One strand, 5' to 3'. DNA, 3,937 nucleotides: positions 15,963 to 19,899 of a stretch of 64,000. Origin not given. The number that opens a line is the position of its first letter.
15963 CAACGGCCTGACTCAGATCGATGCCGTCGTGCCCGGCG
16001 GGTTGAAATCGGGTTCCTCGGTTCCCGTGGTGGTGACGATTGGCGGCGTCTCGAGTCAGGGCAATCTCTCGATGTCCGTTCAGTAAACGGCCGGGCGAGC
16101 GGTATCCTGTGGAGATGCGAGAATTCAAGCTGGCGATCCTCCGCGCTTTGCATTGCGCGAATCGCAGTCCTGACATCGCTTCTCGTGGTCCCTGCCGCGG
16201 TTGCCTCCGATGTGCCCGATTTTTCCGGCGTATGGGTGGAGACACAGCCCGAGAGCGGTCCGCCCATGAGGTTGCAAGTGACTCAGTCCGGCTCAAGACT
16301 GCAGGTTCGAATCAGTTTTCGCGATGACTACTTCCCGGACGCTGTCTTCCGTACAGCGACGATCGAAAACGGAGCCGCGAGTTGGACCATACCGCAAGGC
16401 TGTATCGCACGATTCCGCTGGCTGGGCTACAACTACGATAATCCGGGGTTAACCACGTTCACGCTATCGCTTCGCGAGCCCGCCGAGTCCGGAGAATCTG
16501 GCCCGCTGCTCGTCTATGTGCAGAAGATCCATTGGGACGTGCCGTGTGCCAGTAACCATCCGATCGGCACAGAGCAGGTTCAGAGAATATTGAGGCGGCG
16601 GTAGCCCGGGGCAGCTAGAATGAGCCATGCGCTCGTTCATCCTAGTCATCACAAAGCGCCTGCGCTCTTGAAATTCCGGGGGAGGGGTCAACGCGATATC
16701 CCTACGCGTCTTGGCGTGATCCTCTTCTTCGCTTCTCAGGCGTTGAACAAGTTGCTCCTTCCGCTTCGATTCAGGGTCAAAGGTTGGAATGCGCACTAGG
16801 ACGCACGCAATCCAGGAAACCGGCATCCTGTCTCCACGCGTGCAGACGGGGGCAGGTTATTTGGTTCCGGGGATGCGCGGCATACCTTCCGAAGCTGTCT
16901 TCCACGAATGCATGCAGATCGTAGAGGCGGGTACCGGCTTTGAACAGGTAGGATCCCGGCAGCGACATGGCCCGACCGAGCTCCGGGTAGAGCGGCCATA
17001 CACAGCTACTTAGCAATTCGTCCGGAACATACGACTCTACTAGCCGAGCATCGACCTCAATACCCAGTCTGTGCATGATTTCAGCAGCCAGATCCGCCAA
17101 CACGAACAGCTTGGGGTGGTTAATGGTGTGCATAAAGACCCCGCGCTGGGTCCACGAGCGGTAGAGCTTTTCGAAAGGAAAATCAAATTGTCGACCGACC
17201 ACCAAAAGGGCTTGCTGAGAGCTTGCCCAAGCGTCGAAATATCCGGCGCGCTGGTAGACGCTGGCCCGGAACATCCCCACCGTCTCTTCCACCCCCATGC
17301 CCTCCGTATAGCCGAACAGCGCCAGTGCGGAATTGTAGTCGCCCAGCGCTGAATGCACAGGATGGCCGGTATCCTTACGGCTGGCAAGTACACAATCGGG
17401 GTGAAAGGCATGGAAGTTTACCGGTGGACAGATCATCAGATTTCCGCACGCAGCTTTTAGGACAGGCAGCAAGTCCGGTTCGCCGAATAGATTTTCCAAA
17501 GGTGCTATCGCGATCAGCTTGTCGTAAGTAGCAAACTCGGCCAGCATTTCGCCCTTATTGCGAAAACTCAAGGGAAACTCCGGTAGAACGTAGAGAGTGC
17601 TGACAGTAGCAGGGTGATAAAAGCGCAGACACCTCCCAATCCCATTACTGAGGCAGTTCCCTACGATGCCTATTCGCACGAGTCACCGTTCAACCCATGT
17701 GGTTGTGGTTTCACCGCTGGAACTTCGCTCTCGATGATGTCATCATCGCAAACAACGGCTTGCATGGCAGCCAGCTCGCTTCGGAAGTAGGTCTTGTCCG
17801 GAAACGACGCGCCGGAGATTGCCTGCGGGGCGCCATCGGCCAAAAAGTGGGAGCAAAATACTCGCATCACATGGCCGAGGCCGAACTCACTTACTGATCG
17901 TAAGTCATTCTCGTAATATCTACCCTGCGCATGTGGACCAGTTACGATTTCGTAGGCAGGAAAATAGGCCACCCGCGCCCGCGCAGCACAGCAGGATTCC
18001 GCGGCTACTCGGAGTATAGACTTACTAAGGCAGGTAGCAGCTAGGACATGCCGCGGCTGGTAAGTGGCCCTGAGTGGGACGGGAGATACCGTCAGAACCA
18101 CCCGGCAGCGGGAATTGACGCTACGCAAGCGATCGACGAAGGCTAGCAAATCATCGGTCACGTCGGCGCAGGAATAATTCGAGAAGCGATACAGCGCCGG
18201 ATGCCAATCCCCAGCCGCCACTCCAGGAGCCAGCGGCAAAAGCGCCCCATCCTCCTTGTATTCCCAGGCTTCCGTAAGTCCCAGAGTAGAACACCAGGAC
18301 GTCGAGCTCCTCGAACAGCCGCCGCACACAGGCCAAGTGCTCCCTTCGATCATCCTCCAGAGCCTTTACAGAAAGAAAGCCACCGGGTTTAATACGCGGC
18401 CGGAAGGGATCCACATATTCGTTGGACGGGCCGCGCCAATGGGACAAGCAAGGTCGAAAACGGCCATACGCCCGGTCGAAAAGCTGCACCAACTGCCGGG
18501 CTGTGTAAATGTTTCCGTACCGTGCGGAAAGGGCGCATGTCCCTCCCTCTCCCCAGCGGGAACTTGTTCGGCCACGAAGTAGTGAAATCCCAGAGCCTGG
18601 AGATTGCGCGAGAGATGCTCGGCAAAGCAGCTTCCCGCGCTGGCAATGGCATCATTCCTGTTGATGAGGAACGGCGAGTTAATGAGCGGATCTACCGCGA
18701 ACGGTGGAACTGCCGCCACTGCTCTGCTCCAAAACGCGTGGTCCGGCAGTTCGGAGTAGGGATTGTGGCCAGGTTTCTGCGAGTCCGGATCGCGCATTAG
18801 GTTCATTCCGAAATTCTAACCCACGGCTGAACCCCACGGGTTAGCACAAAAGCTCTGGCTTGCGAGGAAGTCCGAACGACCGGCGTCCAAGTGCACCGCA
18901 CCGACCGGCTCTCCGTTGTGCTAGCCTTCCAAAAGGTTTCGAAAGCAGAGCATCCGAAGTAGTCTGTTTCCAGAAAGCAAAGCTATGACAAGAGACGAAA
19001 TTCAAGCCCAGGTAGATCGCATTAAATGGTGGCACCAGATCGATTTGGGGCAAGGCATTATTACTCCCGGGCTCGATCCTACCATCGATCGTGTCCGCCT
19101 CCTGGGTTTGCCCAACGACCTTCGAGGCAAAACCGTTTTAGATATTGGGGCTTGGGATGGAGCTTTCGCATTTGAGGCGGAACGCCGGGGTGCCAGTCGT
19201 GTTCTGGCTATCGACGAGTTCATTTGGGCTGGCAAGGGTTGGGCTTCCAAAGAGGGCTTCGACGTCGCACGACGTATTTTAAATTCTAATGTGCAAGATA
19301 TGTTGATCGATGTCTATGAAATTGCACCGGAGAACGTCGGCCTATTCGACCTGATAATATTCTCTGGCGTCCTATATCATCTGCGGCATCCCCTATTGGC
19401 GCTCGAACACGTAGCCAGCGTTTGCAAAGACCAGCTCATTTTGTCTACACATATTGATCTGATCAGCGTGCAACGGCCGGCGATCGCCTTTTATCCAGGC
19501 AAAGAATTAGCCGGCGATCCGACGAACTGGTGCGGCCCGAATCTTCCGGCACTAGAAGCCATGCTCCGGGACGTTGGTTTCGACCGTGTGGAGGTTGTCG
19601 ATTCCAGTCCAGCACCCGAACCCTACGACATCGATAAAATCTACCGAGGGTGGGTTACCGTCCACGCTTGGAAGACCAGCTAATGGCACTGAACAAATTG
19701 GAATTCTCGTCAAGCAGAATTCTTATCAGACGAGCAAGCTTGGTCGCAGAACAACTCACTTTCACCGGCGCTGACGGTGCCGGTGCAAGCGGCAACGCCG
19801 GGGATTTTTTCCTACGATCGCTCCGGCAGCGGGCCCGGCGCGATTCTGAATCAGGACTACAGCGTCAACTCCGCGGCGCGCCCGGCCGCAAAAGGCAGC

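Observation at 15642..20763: About 1 kb direct repeats flank a 3.1 kb island and leave truncated gene copies at both inner edges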

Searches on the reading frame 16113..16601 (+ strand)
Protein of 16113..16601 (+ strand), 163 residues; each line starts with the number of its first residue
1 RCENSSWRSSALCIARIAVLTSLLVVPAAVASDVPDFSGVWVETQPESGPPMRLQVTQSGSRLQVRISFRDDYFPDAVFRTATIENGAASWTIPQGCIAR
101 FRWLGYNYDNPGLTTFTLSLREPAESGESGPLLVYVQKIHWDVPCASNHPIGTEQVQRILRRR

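Call 10: search_protein_families(library=pfam, proteins=[window:16113-16601:+], max_evalue=0.01)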
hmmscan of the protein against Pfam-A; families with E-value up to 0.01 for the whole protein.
window:16113-16601:+ (163 aa): 0 families

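Call 11: search_protein_families(library=ncbifam, proteins=[window:16113-16601:+], max_evalue=0.01)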
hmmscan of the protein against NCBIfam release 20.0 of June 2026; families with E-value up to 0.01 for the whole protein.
window:16113-16601:+ (163 aa): 0 families

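Call 16: find_related_loci(query=window:16158-16601:+, collection=genome_contigs, flank=10000)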
Query window:16158-16601:+ (148 aa) in genome_contigs; peptide patterns used: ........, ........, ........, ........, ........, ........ (x = any residue, [..] = any of these).
375 stretches matched a pattern, but none encodes a relative of the query by tblastn (E <= 1e-3).

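Call 17: find_homologous_proteins(query=window:16113-16601:+, max_evalue=0.001)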
Query window:16113-16601:+ (163 aa): 26 proteins with E <= 0.001 among 168 candidates.
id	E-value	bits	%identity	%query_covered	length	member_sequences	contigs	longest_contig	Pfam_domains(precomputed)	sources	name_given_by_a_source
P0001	2.7e-87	308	90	96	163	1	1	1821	-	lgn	-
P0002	3.0e-69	250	72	95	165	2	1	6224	-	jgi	jgi:hypothetical protein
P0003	1.8e-67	244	73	90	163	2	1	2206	-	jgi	jgi:hypothetical protein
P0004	3.2e-67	243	73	83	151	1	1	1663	-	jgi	jgi:hypothetical protein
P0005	6.3e-67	242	68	95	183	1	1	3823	-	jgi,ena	-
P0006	2.0e-65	237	66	94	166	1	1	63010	-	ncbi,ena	-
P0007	2.8e-65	237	69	90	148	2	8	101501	-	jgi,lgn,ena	jgi:hypothetical protein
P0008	6.2e-64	232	69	82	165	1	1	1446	-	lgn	-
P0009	6.7e-64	232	73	82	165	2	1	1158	-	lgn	-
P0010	7.5e-61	222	65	93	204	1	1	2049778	-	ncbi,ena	-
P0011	9.0e-61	222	67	91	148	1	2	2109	-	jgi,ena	jgi:hypothetical protein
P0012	1.5e-60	221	62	98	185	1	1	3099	-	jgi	jgi:hypothetical protein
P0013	1.9e-60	221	89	69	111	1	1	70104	-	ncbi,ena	-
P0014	8.3e-60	219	66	83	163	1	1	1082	-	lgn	-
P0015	2.0e-59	218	65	92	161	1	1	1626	-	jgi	jgi:hypothetical protein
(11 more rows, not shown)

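Call 18: find_encoding_contigs(protein=P0013, flank=10000, max_places=4)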
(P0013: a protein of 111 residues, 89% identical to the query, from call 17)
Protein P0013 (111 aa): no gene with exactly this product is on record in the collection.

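Call 19: find_encoding_contigs(protein=P0001, flank=10000, max_places=4)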
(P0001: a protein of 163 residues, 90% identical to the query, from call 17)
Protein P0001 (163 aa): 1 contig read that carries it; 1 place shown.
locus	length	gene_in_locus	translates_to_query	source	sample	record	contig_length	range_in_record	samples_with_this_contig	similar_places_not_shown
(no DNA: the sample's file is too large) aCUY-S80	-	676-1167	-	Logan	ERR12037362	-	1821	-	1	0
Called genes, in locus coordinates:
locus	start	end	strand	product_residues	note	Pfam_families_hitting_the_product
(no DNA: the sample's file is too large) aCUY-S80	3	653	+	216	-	?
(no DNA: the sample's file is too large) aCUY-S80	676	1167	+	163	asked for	-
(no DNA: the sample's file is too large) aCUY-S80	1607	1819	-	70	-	?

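Call 21: find_encoding_contigs(protein=P0006, flank=10000, max_places=3)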
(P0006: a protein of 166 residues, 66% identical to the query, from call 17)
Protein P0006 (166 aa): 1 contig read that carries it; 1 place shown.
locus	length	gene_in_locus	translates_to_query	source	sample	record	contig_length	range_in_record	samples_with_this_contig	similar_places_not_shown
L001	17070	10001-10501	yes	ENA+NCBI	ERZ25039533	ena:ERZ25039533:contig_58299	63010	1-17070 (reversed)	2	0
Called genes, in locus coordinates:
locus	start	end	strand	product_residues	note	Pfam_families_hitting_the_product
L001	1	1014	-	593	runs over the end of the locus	PF13428:TPR_14 (faint), PF14559:TPR_19 (faint), PF09613:HrpB1_HrpK (faint)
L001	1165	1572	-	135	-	PF13428:TPR_14 (faint), PF14559:TPR_19 (faint)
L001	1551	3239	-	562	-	PF00069:Pkinase, PF07714:PK_Tyr_Ser-Thr, PF03109:ABC1 (weak)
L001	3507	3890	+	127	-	-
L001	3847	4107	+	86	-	-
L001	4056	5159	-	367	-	-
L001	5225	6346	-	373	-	PF25183:OMP_b-brl_4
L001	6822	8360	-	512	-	PF13620:CarboxypepD_reg, PF13715:CarbopepD_reg_2 (weak), PF25183:OMP_b-brl_4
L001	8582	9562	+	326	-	PF12543:DUF3738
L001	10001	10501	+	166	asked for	-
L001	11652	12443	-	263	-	PF04986:Y2_Tnp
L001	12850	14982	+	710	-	PF00239:Resolvase, PF07508:Recombinase, PF13408:Zn_ribbon_recom (weak), PF12728:HTH_17 (weak)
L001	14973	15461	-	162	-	PF14319:Zn_Tnp_IS91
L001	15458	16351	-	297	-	PF02899:Phage_int_SAM_1 (weak), PF13495:Phage_int_SAM_4, PF00589:Phage_integrase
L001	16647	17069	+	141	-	?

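Call 22: find_encoding_contigs(protein=P0007, flank=10000, max_places=4)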
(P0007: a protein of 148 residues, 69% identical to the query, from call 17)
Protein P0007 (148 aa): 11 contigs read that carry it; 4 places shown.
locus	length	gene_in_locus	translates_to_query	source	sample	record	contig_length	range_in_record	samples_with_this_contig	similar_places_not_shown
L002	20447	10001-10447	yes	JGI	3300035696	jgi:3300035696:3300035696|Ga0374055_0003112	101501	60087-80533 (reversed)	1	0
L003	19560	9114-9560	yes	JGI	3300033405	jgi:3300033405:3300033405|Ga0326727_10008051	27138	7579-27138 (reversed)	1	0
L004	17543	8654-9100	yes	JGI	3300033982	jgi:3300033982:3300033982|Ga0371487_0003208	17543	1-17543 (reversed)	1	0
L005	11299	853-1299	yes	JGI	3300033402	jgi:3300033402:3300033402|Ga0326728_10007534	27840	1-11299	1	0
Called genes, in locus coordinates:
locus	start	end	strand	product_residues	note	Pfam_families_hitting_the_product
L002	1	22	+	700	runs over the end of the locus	PF22848:ASD1_dom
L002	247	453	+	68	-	PF01610:DDE_Tnp_ISL3 (weak)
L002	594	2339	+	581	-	PF02449:Glyco_hydro_42, PF18120:DUF5597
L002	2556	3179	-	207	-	PF13505:OMP_b-brl (weak)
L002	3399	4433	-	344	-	PF00248:Aldo_ket_red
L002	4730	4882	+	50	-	-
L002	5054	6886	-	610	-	PF00012:HSP70, PF06723:MreB_Mbl (weak)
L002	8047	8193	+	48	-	-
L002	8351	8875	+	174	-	PF01986:DUF123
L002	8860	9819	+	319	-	PF01210:NAD_Gly3P_dh_N, PF02558:ApbA, PF07479:NAD_Gly3P_dh_C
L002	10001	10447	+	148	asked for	-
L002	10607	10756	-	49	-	-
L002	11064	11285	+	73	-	-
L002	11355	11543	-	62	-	-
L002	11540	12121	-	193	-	PF01750:HycI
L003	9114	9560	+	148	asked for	-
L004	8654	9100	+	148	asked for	-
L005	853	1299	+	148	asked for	-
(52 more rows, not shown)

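Call 23: find_encoding_contigs(protein=P0010, flank=10000, max_places=3)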
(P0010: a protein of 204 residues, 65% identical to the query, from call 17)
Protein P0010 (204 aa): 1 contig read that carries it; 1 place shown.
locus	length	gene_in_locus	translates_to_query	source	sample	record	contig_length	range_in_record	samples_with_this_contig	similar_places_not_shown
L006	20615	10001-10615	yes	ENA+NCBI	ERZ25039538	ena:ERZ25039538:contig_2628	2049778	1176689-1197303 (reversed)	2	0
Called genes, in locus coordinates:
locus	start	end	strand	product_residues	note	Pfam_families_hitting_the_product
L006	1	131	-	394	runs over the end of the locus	PF04932:Wzy_C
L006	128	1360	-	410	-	PF01943:Polysacc_synt, PF01554:MatE (weak)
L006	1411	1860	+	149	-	PF01243:PNPOx_N, PF12900:Pyridox_ox_2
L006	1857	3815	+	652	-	PF12439:GDE_N, PF06202:GDE_C, PF22422:MGH1-like_GH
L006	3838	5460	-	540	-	PF00174:Oxidored_molyb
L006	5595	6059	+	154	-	-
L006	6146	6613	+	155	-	PF24709:DUF7670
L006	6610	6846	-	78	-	-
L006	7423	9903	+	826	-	PF12704:MacB_PCD, PF02687:FtsX, PF12704:MacB_PCD, PF02687:FtsX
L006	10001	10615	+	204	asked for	-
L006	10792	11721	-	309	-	PF00135:COesterase, PF20434:BD-FAE, PF07859:Abhydrolase_3, PF00326:Peptidase_S9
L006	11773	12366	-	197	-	-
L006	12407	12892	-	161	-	-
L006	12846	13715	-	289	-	PF00232:Glyco_hydro_1 (weak)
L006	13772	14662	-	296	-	PF13145:Rotamase_2, PF13616:Rotamase_3, PF00639:Rotamase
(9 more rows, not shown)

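Call 31: list_cluster_members(proteins=[P0013, P0027, P0001, P0028])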
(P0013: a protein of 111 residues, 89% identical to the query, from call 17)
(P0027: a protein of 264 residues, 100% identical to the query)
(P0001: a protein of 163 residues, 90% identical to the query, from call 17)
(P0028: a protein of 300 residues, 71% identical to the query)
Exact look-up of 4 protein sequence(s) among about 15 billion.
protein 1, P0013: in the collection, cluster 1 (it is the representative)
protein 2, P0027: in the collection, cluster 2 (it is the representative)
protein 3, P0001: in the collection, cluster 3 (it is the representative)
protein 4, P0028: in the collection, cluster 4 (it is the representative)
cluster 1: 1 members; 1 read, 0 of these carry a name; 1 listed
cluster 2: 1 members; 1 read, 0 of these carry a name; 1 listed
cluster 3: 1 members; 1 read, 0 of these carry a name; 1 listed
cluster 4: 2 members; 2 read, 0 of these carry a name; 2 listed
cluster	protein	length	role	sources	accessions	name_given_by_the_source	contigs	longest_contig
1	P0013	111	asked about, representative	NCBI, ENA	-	-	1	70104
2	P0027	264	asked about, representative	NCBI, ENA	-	-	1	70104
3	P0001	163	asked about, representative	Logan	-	-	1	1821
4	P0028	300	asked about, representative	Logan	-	-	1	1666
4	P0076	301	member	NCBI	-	-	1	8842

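Call 32: find_encoding_contigs(protein=P0076, flank=10000, max_places=3)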
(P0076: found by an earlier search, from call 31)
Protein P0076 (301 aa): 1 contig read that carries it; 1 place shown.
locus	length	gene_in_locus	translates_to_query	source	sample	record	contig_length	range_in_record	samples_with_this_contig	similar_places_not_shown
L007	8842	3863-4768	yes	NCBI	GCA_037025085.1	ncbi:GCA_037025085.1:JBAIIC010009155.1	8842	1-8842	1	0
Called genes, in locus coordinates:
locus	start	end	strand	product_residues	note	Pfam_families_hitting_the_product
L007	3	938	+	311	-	?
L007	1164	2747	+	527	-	PF11721:Malectin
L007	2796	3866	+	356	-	PF08885:GSCFA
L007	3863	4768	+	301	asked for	PF18588:WcbI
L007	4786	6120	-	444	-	PF11737:DUF3300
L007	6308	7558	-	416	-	PF12704:MacB_PCD, PF02687:FtsX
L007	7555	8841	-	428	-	PF25954:Beta-barrel_RND_2 (weak), PF25975:CzcB_C (weak)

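Call 50: find_related_loci(query=A1, collection=metagenome_contigs, flank=6000)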
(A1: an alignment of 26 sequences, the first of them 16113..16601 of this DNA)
Query A1 (163 aa) in metagenome_contigs; peptide patterns used: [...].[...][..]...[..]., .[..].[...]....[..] (x = any residue, [..] = any of these).
151 stretches matched a pattern; 7 encode a relative of the query (tblastn E <= 1e-3); 7 distinct loci.
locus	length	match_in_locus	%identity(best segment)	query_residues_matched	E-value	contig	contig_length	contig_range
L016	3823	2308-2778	68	9-163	8e-72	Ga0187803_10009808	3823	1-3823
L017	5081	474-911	69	17-163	2e-70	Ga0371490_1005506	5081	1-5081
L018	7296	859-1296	69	17-163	2e-70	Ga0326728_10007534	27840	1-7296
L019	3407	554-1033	56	4-163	8e-58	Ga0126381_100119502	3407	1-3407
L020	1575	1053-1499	54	14-163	1e-55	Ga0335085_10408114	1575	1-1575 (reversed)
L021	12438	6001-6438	69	17-163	2e-70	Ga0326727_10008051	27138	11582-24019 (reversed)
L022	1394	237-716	48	4-162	9e-50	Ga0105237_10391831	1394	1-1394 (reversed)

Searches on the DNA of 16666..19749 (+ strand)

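Call 53: search_dna_similar(query=window:16666-19749:+, collection=plasmids, mode=distant, max_rows=10)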
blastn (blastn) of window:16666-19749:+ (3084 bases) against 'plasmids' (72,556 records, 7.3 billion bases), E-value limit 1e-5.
No match.

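Call 54: search_dna_similar(query=window:16666-19749:+, collection=phages, mode=distant, max_rows=10)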
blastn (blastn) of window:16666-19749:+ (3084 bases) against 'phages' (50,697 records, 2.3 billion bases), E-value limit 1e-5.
No match.
